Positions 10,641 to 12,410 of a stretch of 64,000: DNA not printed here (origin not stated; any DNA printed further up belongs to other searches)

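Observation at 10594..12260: Membrane-anchored DUF87/HerA-FtsK-like ATPase translationally coupled to a small secreted peptide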

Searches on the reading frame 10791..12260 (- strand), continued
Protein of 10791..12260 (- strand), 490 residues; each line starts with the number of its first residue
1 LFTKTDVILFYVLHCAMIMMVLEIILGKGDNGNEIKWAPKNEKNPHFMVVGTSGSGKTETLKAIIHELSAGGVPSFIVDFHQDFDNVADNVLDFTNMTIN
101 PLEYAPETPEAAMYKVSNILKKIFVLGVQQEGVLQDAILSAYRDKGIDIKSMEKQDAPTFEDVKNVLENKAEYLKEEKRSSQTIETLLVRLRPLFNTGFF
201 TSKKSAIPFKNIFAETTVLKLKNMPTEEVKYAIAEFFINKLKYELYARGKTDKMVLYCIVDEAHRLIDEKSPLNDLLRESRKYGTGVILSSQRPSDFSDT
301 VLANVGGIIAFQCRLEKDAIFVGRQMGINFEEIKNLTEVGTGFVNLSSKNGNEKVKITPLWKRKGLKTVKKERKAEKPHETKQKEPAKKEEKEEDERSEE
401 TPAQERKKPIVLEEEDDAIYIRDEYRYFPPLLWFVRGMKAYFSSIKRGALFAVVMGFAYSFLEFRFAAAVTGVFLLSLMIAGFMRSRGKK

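Call 31: search_solved_structures(query=A2, max_evalue=0.001, show_alignments=2)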
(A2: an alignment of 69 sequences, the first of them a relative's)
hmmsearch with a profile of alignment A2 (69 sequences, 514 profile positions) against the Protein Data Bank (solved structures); distinct sequences matched with E-value up to 0.001: 19.
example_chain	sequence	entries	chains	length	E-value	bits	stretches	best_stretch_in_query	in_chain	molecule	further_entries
7es4_A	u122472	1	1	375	5e-31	111.4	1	7-280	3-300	DNA phosphorothioation-dependent restriction protein DptH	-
8xau_A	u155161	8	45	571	4.4e-16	62.1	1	230-319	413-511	ATP-binding protein | HerA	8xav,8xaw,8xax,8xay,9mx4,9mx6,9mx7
4d2i_A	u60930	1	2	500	1.1e-14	57.4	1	30-307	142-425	HERA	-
8wiv_A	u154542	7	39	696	3.6e-14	55.8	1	237-304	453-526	Helicase HerA central domain-containing protein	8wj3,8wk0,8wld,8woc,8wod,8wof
8yho_A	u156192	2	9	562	5.4e-13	51.9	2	8-90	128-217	DUF87 domain-containing protein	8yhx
11kk_A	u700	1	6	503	2.1e-12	49.9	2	219-332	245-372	HerA like helicase YjgR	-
9c1m_M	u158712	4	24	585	3.6e-11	45.9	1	229-318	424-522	ATP-binding protein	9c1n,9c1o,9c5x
9x1l_A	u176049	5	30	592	4.5e-11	45.6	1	239-309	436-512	DNA helicase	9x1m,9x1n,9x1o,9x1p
8ziq_M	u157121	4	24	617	2.7e-09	39.7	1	238-304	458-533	HerA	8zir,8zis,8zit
4ag5_A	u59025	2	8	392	1.5e-08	37.2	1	9-339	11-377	TYPE IV SECRETORY PATHWAY VIRB4 COMPONENTS-LIKE PROTEIN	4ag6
8j4u_M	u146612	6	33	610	1.3e-07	34.2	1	203-316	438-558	Nucleoside triphosphate hydrolase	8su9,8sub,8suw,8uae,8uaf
2iuu_A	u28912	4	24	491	1.4e-06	30.7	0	239-307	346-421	DNA TRANSLOCASE FTSK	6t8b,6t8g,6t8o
4r2h_A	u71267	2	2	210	2e-06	30.2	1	217-322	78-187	STIV B204 ATPase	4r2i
2iut_A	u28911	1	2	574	2.2e-06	30.1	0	239-307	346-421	DNA TRANSLOCASE FTSK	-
4kfr_A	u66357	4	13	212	1.1e-05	27.8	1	219-326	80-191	Genome packaging NTPase B204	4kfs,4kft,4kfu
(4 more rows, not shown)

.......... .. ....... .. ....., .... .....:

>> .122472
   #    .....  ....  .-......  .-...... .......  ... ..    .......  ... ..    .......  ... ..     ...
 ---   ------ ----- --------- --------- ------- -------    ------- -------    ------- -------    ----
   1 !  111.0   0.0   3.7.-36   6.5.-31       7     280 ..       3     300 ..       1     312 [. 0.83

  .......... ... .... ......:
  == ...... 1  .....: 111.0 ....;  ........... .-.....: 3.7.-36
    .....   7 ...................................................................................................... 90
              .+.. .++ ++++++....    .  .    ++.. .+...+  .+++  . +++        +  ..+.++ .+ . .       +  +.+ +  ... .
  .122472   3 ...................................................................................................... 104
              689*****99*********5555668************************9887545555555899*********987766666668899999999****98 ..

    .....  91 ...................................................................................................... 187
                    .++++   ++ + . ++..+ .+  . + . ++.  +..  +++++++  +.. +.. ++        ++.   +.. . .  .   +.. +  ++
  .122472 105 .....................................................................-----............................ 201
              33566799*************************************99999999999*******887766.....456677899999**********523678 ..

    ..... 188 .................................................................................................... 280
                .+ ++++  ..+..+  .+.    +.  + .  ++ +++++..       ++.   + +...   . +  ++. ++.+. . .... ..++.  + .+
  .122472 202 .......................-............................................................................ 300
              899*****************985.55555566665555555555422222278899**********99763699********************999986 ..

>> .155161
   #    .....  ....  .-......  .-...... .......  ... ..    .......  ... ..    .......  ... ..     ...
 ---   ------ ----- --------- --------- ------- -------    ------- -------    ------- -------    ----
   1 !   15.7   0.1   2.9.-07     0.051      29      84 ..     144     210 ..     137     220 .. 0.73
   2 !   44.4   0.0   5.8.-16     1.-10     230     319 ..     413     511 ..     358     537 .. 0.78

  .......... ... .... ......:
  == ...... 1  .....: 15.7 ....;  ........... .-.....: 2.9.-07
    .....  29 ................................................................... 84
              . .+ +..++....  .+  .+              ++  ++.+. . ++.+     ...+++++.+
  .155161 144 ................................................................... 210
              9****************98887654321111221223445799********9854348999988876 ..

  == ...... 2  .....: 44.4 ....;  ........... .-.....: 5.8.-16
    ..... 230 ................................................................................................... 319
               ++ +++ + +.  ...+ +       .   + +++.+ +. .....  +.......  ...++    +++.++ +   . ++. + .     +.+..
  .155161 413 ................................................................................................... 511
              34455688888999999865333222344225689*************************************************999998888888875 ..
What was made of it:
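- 11172..12212 (-): HerA/FtsK-superfamily P-loop motor domain (residues 1-347). It has no N-terminal HAS barrel. Family profile against PDB 7es4 (DptH C-domain) E 5e-31 (call 31).
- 11673..11936 (-): Four-helix insertion between core strands (residues about 93-180). The stretch aligns with the same region of DptH 7es4 (call 31).
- On DptH/DndH (DndFGH restriction): PDB 7es4 E 5e-31 (call 31).
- Family profile against PDB 7es4 (DptH C-domain) E 5e-31 over profile positions 7-280 (call 31).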

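Call 32: predict_structure(alignment_id=A2)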
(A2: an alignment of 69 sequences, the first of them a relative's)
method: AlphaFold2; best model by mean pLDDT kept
length: 472 residues; sequences in the alignment: 69
mean_pLDDT: 87.5   pTM: 0.73
mean pLDDT of the five models: 87.5, 87.3, 86.8, 86.5, 86.5
residues with pLDDT >= 90: 357; 70-90: 48; 50-70: 15; < 50: 52
segments of 3 or more residues with pLDDT < 50: 356-405
pLDDT, mean of each block of 10 residues (from residue 1): 91 97 97 97 97 97 96 88 89 96 95 98 97 93 95 98 97 89 77 94 93 94 93 97 92 90 97 96 94 98 97 97 98 96 79 48 42 39 39 44 52 92 95 96 96 96 93 72
secondary structure, 60 per line:
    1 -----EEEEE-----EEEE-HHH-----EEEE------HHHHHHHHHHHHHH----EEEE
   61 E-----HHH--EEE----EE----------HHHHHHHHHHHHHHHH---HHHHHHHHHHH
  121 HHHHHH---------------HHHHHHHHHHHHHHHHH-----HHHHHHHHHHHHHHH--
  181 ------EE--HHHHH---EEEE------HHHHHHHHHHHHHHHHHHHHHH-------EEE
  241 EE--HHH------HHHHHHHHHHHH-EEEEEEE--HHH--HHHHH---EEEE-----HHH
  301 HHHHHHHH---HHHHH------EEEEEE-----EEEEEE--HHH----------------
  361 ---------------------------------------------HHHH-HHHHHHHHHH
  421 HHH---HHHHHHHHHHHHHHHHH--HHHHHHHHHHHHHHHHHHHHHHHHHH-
elements in order: E6-10 E16-19 E29-32 H39-52 E57-61 E72-74 H91-106 H110-126 H142-158 H164-178 H191-195 E199-202 H209-230 E238-242 H254-265 E267-273 H281-285 E289-292 H298-308 H312-316 E323-328 E334-339 H406-409 H411-423 H427-443 H446-471
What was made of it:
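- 11172..12212 (-): AF2 pLDDT mostly above 90 (call 32).
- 10791..10976 (-): C-terminal membrane module: an amphipathic helix (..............) and two hydrophobic helices, ending in RSRGKK. AF2 helices 411-423, 427-443, 446-471 at pLDDT 92-96 (call 32).
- On Canonical HerA: The AF2 model has no barrel (call 32).
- AF2 model pLDDT 87.5 (call 32). The C-terminal helices are predicted with high confidence (call 32). The fold is predicted with high confidence (call 32).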

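Call 34: fold_search(model_id=the predicted structure, library=pdb)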
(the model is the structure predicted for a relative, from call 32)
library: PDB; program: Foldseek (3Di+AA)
matches with E <= 10: 1385; with E <= 0.001: 174
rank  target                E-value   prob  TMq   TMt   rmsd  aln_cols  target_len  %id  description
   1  7es4                  8.4e-21  1.00  0.59  0.73   4.2       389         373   20  the crystral structure of DndH-C-domain (released 2022-05-11)
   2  4ag6_A                5.7e-16  1.00  0.54  0.67   4.8       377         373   19  Structure of VirB4 of Thermoanaerobacter pseudethanolicus (released 2012-07-04)
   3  4ag5_A                1.2e-15  1.00  0.53  0.65   5.6       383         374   20  Structure of VirB4 of Thermoanaerobacter pseudethanolicus (released 2012-07-04)
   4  4ag6_B                3.9e-15  1.00  0.54  0.66   4.6       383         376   18  Structure of VirB4 of Thermoanaerobacter pseudethanolicus (released 2012-07-04)
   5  4ag5_B                5.4e-15  1.00  0.55  0.67   4.4       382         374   19  Structure of VirB4 of Thermoanaerobacter pseudethanolicus (released 2012-07-04)
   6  4d2i_B                6.4e-15  1.00  0.52  0.53   4.4       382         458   15  Crystal structure of the HerA hexameric DNA translocase from Sulfolobus solfataricus bound to AMP-PNP (released 2014-12-03)
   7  8yhx_A                1.8e-14  1.00  0.50  0.43  10.4       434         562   15  Cryo-EM structure of the trimeric HerA (released 2024-11-06)
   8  8wj3_N                5.7e-14  1.00  0.52  0.46   5.5       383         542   18  Cryo-EM structure of a bacterial protein (released 2024-09-11)
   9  9x1m_A                7.1e-14  1.00  0.50  0.42   6.8       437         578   17  The cryo-EM structure of HerA-NurA complex with AMPPNP and dsDNA from Thermococcus kodakarensis (released 2026-02-04)
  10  4d2i_A                1.2e-13  1.00  0.51  0.52   5.5       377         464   16  Crystal structure of the HerA hexameric DNA translocase from Sulfolobus solfataricus bound to AMP-PNP (released 2014-12-03)
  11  8xaw_D                4.5e-13  1.00  0.53  0.45   5.7       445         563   16  Cryo-EM structure of an anti-phage defense complex bound to AMPPNP and DNA at state 1 (released 2024-06-05)
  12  8xav_A                5.0e-13  1.00  0.50  0.43   6.0       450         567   17  Cryo-EM structure of an anti-phage defense complex (released 2024-06-05)
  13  8wiv_D                8.3e-13  1.00  0.54  0.43   5.9       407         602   17  Cryo-EM structure of a bacterial protein (released 2024-09-11)
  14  8xau_E                8.3e-13  1.00  0.51  0.45   5.9       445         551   16  Cryo-EM structure of HerA (released 2024-06-05)
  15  8wiv_A                1.2e-12  1.00  0.45  0.51   7.9       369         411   17  Cryo-EM structure of a bacterial protein (released 2024-09-11)
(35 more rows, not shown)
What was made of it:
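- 11172..12212 (-): Foldseek 7es4 E 8e-21 (call 34).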

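Call 38: search_protein_families(library=pfam, alignment_id=A4, max_evalue=0.0001)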
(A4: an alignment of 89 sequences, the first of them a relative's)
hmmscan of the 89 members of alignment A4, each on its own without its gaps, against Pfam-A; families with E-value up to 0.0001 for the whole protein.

A. member 1, L001:4475-4990:+ (172 aa): 0 families

B. families by the number of members that match (of 89 scanned): 89 families (the first 25 are shown)
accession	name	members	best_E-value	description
PF00004.35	AAA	3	1.4e-07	ATPase family associated with various cellular activities (AAA)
PF03009.23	GDPD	2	3.6e-45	Glycerophosphoryl diester phosphodiesterase family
PF11867.13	T1RH-like_C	2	8.5e-40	Type I restriction enzyme HindI endonuclease subunit-like, C-terminal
PF04079.22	SMC_ScpB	2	9.8e-29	Segregation and condensation complex subunit ScpB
PF19638.4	DUF6141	2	2.1e-23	Family of unknown function (DUF6141)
PF13191.12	AAA_16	2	2e-12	AAA ATPase domain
PF22703.2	Cdc6_lid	2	5.3e-11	Cdc6 AAA+ ATPase-type lid domain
PF22625.2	ECR1_N_2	2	3.6e-10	Exosome RNA binding protein RRP4 N-terminal domain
PF01909.29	NTP_transf_2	2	1.6e-09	Nucleotidyltransferase domain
PF15985.11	KH_6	2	6.5e-09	KH domain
PF13401.12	AAA_22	2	1.4e-08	AAA domain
PF18765.7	Polbeta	2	2.2e-08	Polymerase beta, Nucleotidyltransferase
PF00013.35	KH_1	2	8.6e-08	KH domain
PF08423.17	Rad51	1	1.3e-89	Rad51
PF18766.7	SWI2_SNF2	1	2.8e-71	SWI2/SNF2 ATPase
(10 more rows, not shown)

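Call 39: find_encoding_contigs(protein=P0002, flank=1500, max_places=10)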
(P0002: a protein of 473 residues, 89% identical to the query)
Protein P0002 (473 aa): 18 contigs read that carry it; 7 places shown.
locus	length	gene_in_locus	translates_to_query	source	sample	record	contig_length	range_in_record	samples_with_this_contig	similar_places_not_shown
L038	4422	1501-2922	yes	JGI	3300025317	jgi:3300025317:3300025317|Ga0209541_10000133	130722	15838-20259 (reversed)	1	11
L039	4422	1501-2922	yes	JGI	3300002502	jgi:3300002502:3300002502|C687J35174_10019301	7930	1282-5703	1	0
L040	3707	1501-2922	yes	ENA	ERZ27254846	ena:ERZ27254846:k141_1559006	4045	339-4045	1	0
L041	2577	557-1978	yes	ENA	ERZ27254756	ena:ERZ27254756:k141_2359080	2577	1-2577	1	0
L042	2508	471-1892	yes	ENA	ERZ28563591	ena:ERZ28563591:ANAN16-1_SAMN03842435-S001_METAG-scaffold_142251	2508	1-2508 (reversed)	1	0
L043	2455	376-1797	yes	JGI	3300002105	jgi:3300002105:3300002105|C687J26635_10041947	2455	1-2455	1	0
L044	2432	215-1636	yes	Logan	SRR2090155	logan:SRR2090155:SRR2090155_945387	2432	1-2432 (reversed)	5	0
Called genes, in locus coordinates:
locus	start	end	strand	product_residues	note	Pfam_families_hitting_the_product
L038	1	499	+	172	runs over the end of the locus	-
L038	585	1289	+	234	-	PF01411:tRNA-synt_2c, PF07973:tRNA_SAD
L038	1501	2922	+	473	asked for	PF05872:HerA_C (weak), PF01935:DUF87, PF10412:TrwB_AAD_bind (faint), PF13401:AAA_22 (faint)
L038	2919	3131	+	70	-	-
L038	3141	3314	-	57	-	-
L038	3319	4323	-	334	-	PF13191:AAA_16, PF13401:AAA_22 (weak), PF22703:Cdc6_lid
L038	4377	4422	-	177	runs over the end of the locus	-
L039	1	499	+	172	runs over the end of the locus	-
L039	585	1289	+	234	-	-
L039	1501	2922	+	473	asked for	PF05872:HerA_C (weak), PF01935:DUF87, PF10412:TrwB_AAD_bind (faint), PF13401:AAA_22 (faint)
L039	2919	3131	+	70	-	-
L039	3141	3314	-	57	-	-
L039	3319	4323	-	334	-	PF13191:AAA_16, PF13401:AAA_22 (weak), PF22703:Cdc6_lid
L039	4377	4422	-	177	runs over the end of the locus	-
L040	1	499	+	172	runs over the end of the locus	-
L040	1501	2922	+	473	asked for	PF05872:HerA_C (weak), PF01935:DUF87, PF10412:TrwB_AAD_bind (faint), PF13401:AAA_22 (faint)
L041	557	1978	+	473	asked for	PF05872:HerA_C (weak), PF01935:DUF87, PF10412:TrwB_AAD_bind (faint), PF13401:AAA_22 (faint)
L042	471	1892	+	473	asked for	PF05872:HerA_C (weak), PF01935:DUF87, PF10412:TrwB_AAD_bind (faint), PF13401:AAA_22 (faint)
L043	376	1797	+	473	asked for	PF05872:HerA_C (weak), PF01935:DUF87, PF10412:TrwB_AAD_bind (faint), PF13401:AAA_22 (faint)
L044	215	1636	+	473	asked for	PF05872:HerA_C (weak), PF01935:DUF87, PF10412:TrwB_AAD_bind (faint), PF13401:AAA_22 (faint)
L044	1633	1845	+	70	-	-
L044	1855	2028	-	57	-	-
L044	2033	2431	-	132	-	?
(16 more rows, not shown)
